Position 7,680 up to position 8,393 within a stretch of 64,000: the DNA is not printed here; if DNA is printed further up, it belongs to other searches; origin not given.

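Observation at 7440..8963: Tandem trio of secreted proteins built from CC/CCC cysteine-doublet repeats encoded by tandem DNA repeats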

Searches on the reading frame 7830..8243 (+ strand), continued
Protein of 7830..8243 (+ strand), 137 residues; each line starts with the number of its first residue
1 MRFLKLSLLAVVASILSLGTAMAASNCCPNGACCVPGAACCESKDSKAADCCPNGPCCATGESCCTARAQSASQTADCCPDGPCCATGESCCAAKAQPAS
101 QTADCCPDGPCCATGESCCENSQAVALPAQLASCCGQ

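Call 88: search_protein_families(library=pfam, proteins=[L050:5723-8173:+, L051:751-4359:+, L053:1745-4243:+, L053:5322-6968:+, L056:247-1788:-, L056:3943-5238:-, L058:1006-2097:-, L060:445-1458:-, L034:448-1251:-, L018:84-1037:+], max_evalue=0.0001)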
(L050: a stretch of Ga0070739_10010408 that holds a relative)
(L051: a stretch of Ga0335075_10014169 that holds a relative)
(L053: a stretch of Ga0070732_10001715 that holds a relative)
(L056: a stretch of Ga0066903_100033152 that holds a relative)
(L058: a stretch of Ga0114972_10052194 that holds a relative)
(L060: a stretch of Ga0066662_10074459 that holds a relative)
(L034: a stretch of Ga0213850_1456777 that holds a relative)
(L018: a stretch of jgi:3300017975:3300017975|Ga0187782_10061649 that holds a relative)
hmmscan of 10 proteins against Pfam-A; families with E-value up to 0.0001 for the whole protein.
L050:5723-8173:+ (816 aa): 4 families
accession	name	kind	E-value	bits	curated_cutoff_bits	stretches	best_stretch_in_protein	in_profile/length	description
PF13646.12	HEAT_2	-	3.5e-25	88.5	27.7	2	188-271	2-87/88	HEAT repeats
PF13360.13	PQQ_2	-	6.4e-12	46.1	27.6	0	738-811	32-106/233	Outer membrane protein assembly factor BamB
PF02985.28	HEAT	-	5e-10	39.1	23.5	0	222-243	6-27/31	HEAT repeat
PF14269.12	Arylsulfotran_2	-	8.1e-07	29.2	27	0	735-766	268-299/301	Arylsulfotransferase (ASST)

L051:751-4359:+ (1202 aa): 10 families
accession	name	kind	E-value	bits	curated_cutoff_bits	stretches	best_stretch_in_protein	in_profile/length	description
PF02518.31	HATPase_c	-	3.1e-29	102.1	26.4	1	1094-1199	2-108/111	Histidine kinase-, DNA gyrase B-, and HSP90-like ATPase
PF00989.32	PAS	-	7.4e-24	84.4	22.6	2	713-840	2-111/113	PAS fold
PF08448.16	PAS_4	-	1.5e-22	80.4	23.1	2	863-973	1-110/110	PAS fold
PF13188.13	PAS_8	-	1.7e-21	75.7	21.8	2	713-753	2-44/65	PAS domain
PF08447.18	PAS_3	-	1.4e-19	70.6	25.6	2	880-959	2-83/89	PAS fold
PF13426.13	PAS_9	-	4.4e-13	49.8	27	0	723-843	2-102/103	PAS domain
PF00512.31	HisKA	-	8.5e-06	26.2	26.9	1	988-1049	3-63/66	His Kinase A (phospho-acceptor) domain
PF12860.13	PAS_7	-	1.6e-05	25.4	27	0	718-849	1-114/115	PAS fold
PF05231.19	MASE1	-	4.8e-05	23.1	29.8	0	85-385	17-293/299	MASE1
PF13581.12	HATPase_c_2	-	6.4e-05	23.4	27.4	0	1102-1178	40-112/127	Histidine kinase-like ATPase domain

L053:1745-4243:+ (832 aa): 4 families
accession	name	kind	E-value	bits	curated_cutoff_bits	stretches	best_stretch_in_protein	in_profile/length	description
PF06964.18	Alpha-L-AF_C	-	4.8e-16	59.8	27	1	639-823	2-165/165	Alpha-L-arabinofuranosidase C-terminal domain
PF02018.23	CBM_4_9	-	2.8e-13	50.8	25.9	1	78-207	2-129/136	Carbohydrate binding domain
PF22848.2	ASD1_dom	-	1.8e-09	38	22.2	1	440-506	6-75/239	Alpha-L-arabinofuranosidase 1 domain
PF22637.2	CBM_4_9_1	-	3e-06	28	27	1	109-224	39-148/148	BppA domain 1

L053:5322-6968:+ (548 aa): 3 families
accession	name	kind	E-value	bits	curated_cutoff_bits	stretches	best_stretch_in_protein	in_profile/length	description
PF07732.21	Cu-oxidase_3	-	3.6e-37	127.5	21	1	131-242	4-118/119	Multicopper oxidase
PF07731.20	Cu-oxidase_2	-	6.4e-27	94.4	20.4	1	266-380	11-131/137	Multicopper oxidase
PF00394.28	Cu-oxidase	-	2.9e-05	24.6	21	1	259-374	32-141/157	Multicopper oxidase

L056:247-1788:- (513 aa): 2 families
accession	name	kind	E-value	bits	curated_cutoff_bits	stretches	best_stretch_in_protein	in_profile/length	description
PF00083.30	Sugar_tr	-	1.6e-29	103.5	22.3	2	16-231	2-203/452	Sugar (and other) transporter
PF07690.21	MFS_1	-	1.1e-19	71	33.4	1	50-460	30-347/347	Major Facilitator Superfamily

L056:3943-5238:- (431 aa): 0 families

L058:1006-2097:- (363 aa): 1 family
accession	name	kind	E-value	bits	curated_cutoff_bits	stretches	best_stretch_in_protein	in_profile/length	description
PF12679.13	ABC2_membrane_2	-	1.8e-13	50.8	27.2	1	85-173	72-137/283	ABC-2 family transporter protein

L060:445-1458:- (337 aa): 3 families
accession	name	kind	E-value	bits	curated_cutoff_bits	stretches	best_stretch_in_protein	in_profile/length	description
PF22698.1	Semialdhyde_dhC_1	-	5.5e-54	182.9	27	1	151-311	1-165/165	Semialdehyde dehydrogenase, dimerisation domain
PF01118.30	Semialdhyde_dh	-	6.7e-28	98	26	1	3-142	1-120/121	Semialdehyde dehydrogenase, NAD binding domain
PF02774.23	Semialdhyde_dhC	-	8.5e-18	65.6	26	1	160-313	1-183/184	Semialdehyde dehydrogenase, dimerisation domain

L034:448-1251:- (267 aa): 1 family
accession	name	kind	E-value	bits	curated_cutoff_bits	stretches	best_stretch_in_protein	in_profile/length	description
PF02390.23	Methyltransf_4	-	7.7e-42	143.1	24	1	71-240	2-173/173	Putative methyltransferase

L018:84-1037:+ (317 aa): 5 families
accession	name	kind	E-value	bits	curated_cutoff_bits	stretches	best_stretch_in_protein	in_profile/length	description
PF05496.18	RuvB_N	-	5.4e-60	202.2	27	1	2-151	10-159/159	Holliday junction DNA helicase RuvB P-loop domain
PF05491.19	RuvB_C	-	3.5e-25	88.2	24.7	1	229-298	2-71/72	RuvB C-terminal winged helix domain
PF17864.7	AAA_lid_4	-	1.3e-20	73.4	27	1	154-227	1-74/74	RuvB AAA lid domain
PF00004.35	AAA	-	1.1e-16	61.8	21.2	1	28-151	1-129/131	ATPase family associated with various cellular activities (AAA)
PF07728.20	AAA_5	-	6.9e-08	33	22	1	27-145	1-139/139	AAA domain (dynein-related subfamily)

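Call 89: search_protein_families(library=pfam, proteins=[L030:2138-2653:+, L035:3419-3697:+, L046:1694-1990:+, L061:3114-3491:+, L038:31-396:+, L043:32-343:+, L052:45-437:+, L030:4067-4510:+, L037:3759-4199:-, L063:1157-1477:-], max_evalue=0.01)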
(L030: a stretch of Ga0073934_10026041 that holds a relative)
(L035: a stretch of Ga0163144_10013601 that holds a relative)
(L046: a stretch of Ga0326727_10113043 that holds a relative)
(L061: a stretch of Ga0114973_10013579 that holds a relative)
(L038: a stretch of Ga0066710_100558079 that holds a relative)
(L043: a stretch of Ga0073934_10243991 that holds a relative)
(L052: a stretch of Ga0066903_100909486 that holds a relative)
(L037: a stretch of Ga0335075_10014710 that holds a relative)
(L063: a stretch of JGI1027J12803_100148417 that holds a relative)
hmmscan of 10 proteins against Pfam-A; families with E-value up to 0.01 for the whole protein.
L030:2138-2653:+ (171 aa): 0 families

L035:3419-3697:+ (92 aa): 0 families

L046:1694-1990:+ (98 aa): 0 families

L061:3114-3491:+ (125 aa): 0 families

L038:31-396:+ (121 aa): 1 family
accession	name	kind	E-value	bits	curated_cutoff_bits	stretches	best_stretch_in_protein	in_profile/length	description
PF06134.17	RhaA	-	4.5e-50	171.5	22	1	2-120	299-417/417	L-rhamnose isomerase (RhaA)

L043:32-343:+ (103 aa): 0 families

L052:45-437:+ (130 aa): 6 families
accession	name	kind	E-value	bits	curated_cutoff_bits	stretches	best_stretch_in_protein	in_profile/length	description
PF07883.17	Cupin_2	-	2.7e-11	43.4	27.2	1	60-109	11-59/70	Cupin domain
PF02311.25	AraC_binding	-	2.2e-06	27.9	21.1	1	62-116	18-73/135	AraC-like ligand binding domain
PF06339.18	Ectoine_synth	-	8.2e-05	23.3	27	1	31-122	16-111/127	Ectoine synthase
PF05899.18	Cupin_3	-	0.0041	17.2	23.5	1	66-102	23-60/74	EutQ-like cupin domain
PF07385.18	Lyx_isomer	-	0.0041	16.8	20.8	1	51-119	119-186/222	D-lyxose isomerase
PF14525.12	AraC_binding_2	-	0.0086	16.2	27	0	67-120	54-107/173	AraC-binding-like domain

L030:4067-4510:+ (147 aa): 0 families

L037:3759-4199:- (146 aa): 2 families
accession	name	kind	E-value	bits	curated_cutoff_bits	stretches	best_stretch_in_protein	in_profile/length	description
PF00072.30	Response_reg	-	3.9e-27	95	30.2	1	14-124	1-111/111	Response regulator receiver domain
PF06490.17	FleQ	-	0.0022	18.7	22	1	13-125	1-105/108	Flagellar regulatory protein FleQ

L063:1157-1477:- (106 aa): 0 families

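Call 91: search_protein_families(library=pfam, proteins=[L027:3068-3499:+, L027:3515-4273:+, L027:1930-2979:+, L027:100-582:+], max_evalue=0.01)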
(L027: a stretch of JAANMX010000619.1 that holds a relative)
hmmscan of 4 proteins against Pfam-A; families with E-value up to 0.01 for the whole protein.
L027:3068-3499:+ (143 aa): 4 families
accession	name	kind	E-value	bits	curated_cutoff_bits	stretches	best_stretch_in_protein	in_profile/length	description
PF09278.17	MerR-DNA-bind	-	3.2e-20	72.9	25.4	1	54-118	1-65/65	MerR, DNA binding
PF13411.12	MerR_1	-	2e-19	69.9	21.6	1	12-78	2-67/69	MerR HTH family regulatory protein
PF00376.29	MerR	-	2e-13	50.4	28.2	1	12-49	1-38/38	MerR family regulatory protein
PF24073.1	DUF7365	-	0.0026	18.3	27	0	48-77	65-94/101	Coiled-coil region of unknown function (DUF7365)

L027:3515-4273:+ (252 aa): 1 family
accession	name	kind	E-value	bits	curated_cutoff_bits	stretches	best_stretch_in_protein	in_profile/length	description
PF07291.16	MauE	-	1.8e-13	51.4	27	1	126-248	7-127/128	Methylamine utilisation protein MauE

L027:1930-2979:+ (349 aa): 3 families
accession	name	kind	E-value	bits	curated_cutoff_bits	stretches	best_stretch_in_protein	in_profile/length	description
PF13602.12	ADH_zinc_N_2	-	7e-21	76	27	1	196-346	5-134/134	Zinc-binding dehydrogenase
PF08240.17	ADH_N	-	2e-15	57.3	23.5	1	38-120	2-103/104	Alcohol dehydrogenase GroES-like domain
PF00107.32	ADH_zinc_N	-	5.9e-13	49.3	31.8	1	162-250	1-93/129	Zinc-binding dehydrogenase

L027:100-582:+ (160 aa): 12 families
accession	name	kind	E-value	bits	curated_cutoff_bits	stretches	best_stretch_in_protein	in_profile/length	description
PF07883.17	Cupin_2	-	3.7e-19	68.6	27.2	1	69-135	2-68/70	Cupin domain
PF02311.25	AraC_binding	-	6.9e-08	32.7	21.1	1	81-135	19-73/135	AraC-like ligand binding domain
PF00190.28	Cupin_1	-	4.5e-06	26.7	22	1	62-136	30-112/151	Cupin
PF12852.13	Cupin_6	-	8.1e-05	22.9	26.7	1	86-137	35-88/183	Cupin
PF05899.18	Cupin_3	-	0.00024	21.2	23.5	1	74-119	15-60/74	EutQ-like cupin domain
PF12973.13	Cupin_7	-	0.00026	21.2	27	1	38-123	9-87/105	ChrR Cupin-like domain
PF16867.11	DMSP_lyase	-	0.0016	18.7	27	1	69-124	99-154/162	Dimethlysulfonioproprionate lyase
PF02041.22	Auxin_BP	-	0.002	18.3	21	1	62-111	41-89/167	Auxin binding protein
PF01050.24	MannoseP_isomer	-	0.0046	17.6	23.6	1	79-132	44-96/116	Mannose-6-phosphate isomerase C-terminal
PF14525.12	AraC_binding_2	-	0.005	17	27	1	67-123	34-93/173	AraC-binding-like domain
PF11699.14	CENP-C_C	-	0.0052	17.5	29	1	65-134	12-82/85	Mif2/CENP-C like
PF21621.3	MPI_cupin_dom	-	0.0068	16.8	27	0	76-118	20-62/79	Mannose-6-phosphate isomerase, cupin domain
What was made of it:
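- The MauE domain protein in L027 is annotated as redox-associated (call 91).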
